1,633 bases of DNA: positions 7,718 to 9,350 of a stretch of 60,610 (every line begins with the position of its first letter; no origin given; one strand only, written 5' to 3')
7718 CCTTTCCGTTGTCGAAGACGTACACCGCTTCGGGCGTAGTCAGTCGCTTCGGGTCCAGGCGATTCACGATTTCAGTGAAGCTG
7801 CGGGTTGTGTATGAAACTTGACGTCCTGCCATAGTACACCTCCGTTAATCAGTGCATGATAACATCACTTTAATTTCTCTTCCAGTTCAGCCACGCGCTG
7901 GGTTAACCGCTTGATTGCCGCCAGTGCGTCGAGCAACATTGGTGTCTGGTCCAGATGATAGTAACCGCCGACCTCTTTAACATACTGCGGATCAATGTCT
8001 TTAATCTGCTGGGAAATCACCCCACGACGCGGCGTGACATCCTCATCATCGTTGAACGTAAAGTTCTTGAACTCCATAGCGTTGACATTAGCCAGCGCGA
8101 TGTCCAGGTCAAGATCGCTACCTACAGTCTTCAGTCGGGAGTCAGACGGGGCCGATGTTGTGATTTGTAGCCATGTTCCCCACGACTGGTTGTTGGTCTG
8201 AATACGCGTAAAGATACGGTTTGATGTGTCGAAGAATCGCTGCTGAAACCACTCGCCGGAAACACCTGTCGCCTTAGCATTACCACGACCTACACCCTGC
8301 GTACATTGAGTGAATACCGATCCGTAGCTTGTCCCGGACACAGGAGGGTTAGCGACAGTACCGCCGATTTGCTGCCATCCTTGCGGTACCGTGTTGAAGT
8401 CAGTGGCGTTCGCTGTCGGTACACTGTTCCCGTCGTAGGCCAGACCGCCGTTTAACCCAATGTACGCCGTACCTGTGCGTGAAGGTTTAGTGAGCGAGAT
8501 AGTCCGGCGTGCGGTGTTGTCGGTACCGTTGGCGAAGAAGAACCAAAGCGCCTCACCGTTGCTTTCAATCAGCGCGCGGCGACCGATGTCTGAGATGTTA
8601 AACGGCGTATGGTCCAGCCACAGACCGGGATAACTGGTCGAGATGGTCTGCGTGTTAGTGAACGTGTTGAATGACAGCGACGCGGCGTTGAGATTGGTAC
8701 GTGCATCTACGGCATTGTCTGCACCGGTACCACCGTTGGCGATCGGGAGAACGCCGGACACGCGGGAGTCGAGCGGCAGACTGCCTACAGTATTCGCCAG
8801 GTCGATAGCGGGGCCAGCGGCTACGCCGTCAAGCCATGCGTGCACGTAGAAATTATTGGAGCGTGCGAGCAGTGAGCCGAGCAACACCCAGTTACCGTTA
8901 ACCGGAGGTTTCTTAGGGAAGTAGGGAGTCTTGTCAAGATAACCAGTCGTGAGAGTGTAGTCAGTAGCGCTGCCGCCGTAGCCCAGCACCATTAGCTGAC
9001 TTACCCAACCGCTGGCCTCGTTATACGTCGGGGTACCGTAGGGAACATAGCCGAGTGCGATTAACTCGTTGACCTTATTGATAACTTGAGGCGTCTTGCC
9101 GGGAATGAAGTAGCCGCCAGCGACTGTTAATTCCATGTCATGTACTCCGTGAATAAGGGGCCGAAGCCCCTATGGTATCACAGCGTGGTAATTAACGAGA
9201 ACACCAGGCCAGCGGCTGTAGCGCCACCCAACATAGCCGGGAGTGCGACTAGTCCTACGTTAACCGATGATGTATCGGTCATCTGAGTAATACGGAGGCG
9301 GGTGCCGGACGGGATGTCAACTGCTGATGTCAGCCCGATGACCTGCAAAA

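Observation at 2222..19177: Three copies of a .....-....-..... tetraloop hairpin at gene boundaries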

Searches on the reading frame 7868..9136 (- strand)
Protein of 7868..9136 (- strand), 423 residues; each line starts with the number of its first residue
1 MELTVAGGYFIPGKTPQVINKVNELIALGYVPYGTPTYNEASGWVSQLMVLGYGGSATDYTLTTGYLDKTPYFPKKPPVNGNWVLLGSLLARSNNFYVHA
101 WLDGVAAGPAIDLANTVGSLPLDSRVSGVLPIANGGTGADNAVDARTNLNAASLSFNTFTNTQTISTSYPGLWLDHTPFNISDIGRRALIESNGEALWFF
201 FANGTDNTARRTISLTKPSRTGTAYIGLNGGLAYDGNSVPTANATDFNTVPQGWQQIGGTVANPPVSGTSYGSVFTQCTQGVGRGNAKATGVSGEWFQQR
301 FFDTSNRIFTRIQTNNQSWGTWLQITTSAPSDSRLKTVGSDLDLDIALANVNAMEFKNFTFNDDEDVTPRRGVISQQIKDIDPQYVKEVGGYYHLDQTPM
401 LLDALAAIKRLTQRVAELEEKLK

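Call 25: search_protein_families(library=pfam, proteins=[window:7868-9136:-], max_evalue=0.01)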
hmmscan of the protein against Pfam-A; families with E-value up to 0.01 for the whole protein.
window:7868-9136:- (423 aa): 1 family
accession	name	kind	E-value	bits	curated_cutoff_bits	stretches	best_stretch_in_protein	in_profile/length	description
PF13884.11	Peptidase_S74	-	3.6e-08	34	22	1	331-387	1-58/58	Chaperone of endosialidase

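Call 28: search_protein_families(library=phrogs, proteins=[window:7868-9136:-], max_evalue=0.001)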
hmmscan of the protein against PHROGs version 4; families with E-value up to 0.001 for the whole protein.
window:7868-9136:- (423 aa): 7 families
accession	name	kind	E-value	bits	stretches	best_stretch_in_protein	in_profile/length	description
phrog_1980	-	tail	3.2e-33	116.7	1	133-423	193-431/449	tail fiber protein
phrog_5481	-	tail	1.4e-19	71.2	1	251-423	826-1021/1043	tail fiber protein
phrog_6578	-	tail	2.9e-18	66.1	1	311-422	1055-1180/1210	tail fiber protein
phrog_6921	-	tail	5.2e-15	56.3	1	226-422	541-731/738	tail fiber protein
phrog_11393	-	tail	9e-07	28.9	1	122-294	334-419/538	tail fiber protein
phrog_30299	-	tail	1.2e-06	28.7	1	332-422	323-420/425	tail fiber protein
phrog_10316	-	tail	1.9e-05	23.3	0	123-150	406-433/1471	tail fiber protein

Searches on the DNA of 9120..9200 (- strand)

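Call 65: search_dna_similar(query=window:9120-9200:-, collection=phages, mode=distant, max_evalue=0.01, max_rows=20)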
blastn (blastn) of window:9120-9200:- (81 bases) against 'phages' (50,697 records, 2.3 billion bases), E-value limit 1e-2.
Records with a match: 5; places in all: 5; records where one place covers at least 80% of the query: 2.
Best place of each record, by identity: 95-99% 2; 90-95% 1; 80-90% 2.
By first word of the organism name: Escherichia 2; Acinetobacter 2; Cronobacter 1.
By host as written in the record: Escherichia coli 2; Acinetobacter johnsonii 2; Cronobacter sakazakii 1.
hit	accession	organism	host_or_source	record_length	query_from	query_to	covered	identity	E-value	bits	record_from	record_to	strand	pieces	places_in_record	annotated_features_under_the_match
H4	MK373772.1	Escherichia phage PTXU04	Escherichia coli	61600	1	81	100%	98.8%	2e-32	142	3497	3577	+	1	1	hypothetical protein | putative tail fiber component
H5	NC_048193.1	Escherichia phage PTXU04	Escherichia coli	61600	1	81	100%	98.8%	2e-32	142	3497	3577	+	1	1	tail fiber protein (x2)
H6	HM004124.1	Acinetobacter phage Acj9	Acinetobacter johnsonii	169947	31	77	58%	85.1%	4e-4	48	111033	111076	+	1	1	19: gp19 tail tube protein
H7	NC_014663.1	Acinetobacter phage Acj9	Acinetobacter johnsonii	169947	31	77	58%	85.1%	4e-4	48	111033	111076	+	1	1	19: gp19 tail tube protein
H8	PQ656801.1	Cronobacter phage Csp-D17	Cronobacter sakazakii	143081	28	56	36%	93.1%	5e-3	45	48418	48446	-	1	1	record has no annotation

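Call 67: get_annotated_region(hit=H6, flank=700)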
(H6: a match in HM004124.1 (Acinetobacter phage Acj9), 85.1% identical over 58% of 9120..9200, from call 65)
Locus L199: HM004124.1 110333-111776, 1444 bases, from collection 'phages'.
description: Acinetobacter phage Acj9, complete genome.
organism: Acinetobacter phage Acj9 (NCBI taxid 760939)
taxonomy: Viruses; Duplodnaviria; Heunggongvirae; Uroviricota; Caudoviricetes; Straboviridae; Twarogvirinae; Acajnonavirus; Acajnonavirus acj9
host: Acinetobacter johnsonii; source: -; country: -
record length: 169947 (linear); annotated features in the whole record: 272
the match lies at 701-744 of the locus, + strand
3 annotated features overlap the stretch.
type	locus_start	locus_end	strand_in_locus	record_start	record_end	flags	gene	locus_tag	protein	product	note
CDS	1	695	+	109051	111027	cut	18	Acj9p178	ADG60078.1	gp18 tail sheath protein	-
CDS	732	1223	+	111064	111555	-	19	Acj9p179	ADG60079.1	gp19 tail tube protein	-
CDS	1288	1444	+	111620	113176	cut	20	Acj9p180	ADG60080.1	gp20 portal head vertex protein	-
